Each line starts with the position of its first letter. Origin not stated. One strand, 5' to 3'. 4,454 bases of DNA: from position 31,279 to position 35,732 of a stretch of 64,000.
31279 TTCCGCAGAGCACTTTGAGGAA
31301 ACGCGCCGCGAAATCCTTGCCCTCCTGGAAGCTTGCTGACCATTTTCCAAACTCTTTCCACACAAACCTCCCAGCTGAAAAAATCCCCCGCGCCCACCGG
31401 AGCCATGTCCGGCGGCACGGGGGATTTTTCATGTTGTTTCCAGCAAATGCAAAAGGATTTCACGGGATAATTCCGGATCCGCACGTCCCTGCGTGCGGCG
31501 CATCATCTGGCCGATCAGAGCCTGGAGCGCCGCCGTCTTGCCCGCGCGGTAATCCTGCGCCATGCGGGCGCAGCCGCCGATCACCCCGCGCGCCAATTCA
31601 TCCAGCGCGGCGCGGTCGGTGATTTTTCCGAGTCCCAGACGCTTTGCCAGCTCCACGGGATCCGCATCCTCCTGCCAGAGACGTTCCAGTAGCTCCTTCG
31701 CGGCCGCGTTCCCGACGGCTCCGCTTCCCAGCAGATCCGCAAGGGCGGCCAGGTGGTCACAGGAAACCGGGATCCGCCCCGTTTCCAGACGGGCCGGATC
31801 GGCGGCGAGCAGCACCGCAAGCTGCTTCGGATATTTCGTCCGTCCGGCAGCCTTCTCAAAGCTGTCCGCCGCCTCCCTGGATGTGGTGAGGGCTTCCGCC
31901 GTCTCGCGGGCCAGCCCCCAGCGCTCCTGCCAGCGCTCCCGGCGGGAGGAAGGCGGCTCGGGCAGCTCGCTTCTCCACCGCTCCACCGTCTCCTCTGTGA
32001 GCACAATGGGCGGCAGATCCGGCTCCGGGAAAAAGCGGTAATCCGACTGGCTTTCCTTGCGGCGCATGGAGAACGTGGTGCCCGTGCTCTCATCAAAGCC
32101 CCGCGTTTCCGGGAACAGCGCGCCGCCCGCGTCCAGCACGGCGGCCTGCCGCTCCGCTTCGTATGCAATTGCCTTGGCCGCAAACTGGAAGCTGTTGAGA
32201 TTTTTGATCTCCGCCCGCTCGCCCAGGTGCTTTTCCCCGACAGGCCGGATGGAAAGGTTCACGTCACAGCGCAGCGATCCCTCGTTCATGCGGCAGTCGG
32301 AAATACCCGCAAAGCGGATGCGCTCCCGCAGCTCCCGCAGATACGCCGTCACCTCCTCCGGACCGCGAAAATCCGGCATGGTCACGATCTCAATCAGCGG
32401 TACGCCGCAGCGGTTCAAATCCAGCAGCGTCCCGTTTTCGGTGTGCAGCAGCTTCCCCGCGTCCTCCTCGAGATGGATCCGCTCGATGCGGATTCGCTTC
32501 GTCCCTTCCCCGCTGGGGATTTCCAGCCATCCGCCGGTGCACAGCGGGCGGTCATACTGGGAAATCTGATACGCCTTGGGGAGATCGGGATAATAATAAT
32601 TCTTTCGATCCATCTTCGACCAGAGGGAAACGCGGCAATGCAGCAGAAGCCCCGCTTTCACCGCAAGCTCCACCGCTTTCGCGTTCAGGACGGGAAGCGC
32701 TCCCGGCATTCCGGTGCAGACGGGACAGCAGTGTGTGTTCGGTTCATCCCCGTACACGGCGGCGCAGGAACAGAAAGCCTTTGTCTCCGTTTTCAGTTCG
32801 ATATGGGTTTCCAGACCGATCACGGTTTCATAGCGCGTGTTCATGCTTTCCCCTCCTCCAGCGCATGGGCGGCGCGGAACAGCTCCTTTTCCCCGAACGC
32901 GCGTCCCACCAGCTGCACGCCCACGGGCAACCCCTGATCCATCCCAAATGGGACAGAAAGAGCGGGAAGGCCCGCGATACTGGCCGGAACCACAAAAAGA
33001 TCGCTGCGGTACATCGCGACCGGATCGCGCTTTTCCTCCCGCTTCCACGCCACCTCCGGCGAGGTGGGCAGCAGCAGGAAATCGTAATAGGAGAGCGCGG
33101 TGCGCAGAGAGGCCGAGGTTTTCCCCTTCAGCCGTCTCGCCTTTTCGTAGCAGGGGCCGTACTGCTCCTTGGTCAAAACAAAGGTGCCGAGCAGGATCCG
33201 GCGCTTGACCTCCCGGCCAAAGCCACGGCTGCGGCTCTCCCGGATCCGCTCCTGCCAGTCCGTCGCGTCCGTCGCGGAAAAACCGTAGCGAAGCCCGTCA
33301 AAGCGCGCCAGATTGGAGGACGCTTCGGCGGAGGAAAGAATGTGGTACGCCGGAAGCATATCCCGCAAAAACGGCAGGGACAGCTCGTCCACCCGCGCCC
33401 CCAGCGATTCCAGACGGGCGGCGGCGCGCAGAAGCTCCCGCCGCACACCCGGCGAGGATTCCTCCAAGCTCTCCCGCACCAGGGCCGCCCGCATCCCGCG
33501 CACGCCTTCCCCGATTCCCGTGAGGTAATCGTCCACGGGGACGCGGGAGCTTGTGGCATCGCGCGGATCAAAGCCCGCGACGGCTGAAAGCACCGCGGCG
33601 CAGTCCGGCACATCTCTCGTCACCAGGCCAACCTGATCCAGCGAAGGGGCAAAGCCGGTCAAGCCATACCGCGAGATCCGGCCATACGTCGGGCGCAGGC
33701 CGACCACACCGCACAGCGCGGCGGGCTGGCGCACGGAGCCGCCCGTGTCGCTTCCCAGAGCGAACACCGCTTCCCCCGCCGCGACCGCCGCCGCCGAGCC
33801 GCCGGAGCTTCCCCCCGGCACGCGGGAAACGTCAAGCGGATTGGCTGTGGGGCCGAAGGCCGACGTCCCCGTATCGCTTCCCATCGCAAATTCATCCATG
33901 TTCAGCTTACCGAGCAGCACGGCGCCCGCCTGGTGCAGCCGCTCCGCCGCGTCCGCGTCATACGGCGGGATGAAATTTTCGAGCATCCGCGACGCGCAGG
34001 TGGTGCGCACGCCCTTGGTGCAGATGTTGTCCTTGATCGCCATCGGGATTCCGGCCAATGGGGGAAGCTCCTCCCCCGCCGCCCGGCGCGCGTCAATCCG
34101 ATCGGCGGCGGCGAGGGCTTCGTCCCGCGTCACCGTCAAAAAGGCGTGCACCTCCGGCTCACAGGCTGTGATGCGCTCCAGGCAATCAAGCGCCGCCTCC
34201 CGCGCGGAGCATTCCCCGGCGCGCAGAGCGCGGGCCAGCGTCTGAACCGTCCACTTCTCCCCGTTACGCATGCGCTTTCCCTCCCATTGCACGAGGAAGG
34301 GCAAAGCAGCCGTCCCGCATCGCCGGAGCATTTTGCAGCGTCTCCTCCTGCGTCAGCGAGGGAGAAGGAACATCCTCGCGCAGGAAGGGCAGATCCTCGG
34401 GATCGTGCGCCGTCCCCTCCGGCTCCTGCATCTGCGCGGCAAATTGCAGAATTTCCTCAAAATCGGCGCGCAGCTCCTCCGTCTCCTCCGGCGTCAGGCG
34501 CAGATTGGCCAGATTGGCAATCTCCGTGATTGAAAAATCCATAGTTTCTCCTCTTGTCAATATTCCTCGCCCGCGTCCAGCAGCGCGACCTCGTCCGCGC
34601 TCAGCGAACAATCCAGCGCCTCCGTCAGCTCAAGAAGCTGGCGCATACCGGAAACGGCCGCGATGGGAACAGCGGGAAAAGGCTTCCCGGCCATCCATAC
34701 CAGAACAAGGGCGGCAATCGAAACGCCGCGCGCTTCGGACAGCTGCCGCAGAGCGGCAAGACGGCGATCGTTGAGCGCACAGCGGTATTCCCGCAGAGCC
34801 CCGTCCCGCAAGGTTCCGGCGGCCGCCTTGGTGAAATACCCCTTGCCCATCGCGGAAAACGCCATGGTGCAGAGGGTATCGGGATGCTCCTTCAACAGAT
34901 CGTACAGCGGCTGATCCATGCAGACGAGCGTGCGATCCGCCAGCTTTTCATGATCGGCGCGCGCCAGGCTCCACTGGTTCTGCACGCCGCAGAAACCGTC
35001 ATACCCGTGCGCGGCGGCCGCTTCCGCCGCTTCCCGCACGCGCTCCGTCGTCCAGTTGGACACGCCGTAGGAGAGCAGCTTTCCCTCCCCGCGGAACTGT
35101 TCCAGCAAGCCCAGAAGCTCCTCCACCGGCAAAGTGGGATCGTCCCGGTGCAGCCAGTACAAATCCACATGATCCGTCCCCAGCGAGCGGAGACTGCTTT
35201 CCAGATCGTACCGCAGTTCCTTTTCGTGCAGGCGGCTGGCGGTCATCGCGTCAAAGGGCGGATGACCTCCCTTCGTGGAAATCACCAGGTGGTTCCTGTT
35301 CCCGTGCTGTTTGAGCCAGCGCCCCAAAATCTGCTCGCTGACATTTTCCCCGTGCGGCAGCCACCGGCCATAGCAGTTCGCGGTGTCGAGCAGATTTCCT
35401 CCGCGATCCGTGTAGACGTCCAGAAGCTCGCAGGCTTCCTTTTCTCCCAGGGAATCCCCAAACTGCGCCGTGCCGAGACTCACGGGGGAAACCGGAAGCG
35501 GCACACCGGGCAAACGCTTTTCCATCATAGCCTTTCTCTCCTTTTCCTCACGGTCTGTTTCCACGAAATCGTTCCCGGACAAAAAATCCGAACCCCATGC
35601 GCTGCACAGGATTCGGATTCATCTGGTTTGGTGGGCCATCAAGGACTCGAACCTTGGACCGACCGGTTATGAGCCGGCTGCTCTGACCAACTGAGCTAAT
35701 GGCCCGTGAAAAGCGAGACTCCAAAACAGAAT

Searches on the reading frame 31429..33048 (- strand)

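Call 41: search_protein_families(library=pfam, proteins=[window:31429-33048:-], max_evalue=0.00001)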
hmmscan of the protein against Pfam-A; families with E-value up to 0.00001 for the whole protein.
window:31429-33048:- (539 aa): 2 families
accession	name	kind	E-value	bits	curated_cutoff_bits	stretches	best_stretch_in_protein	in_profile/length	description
PF02934.20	GatB_N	-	7.8e-118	393.1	23.4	1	75-356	1-277/277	GatB/GatE catalytic domain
PF02637.23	GatB_Yqey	-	3.9e-26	92.1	27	1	420-536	32-148/148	GatB domain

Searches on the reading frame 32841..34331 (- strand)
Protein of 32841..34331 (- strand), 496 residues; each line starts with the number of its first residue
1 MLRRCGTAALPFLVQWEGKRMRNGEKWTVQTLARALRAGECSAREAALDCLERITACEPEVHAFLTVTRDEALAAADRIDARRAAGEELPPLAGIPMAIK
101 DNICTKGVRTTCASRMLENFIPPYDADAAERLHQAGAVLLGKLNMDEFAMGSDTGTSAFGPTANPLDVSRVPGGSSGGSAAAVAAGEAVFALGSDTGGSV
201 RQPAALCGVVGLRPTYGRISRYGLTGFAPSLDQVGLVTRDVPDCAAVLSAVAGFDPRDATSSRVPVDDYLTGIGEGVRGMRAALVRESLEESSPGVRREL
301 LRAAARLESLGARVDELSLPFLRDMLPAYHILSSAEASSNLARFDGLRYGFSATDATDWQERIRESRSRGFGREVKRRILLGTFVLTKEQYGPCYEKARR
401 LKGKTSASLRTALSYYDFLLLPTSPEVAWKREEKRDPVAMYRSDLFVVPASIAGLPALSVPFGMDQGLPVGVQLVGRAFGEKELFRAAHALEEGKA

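Call 41: search_protein_families(library=pfam, proteins=[window:32841-34331:-], max_evalue=0.00001)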
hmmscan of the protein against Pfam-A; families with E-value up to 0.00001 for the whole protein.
window:32841-34331:- (496 aa): 1 family
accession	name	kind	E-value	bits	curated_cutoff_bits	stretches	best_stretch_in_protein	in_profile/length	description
PF01425.27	Amidase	-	6.4e-143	477.4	27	1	48-484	4-444/445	Amidase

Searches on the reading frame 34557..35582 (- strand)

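Call 41: search_protein_families(library=pfam, proteins=[window:34557-35582:-], max_evalue=0.00001)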
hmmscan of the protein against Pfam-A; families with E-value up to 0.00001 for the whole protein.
window:34557-35582:- (341 aa): 1 family
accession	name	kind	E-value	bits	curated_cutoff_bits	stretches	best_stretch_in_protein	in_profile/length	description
PF00248.27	Aldo_ket_red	-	3.7e-52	177.6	24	1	34-337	2-288/291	Aldo/keto reductase family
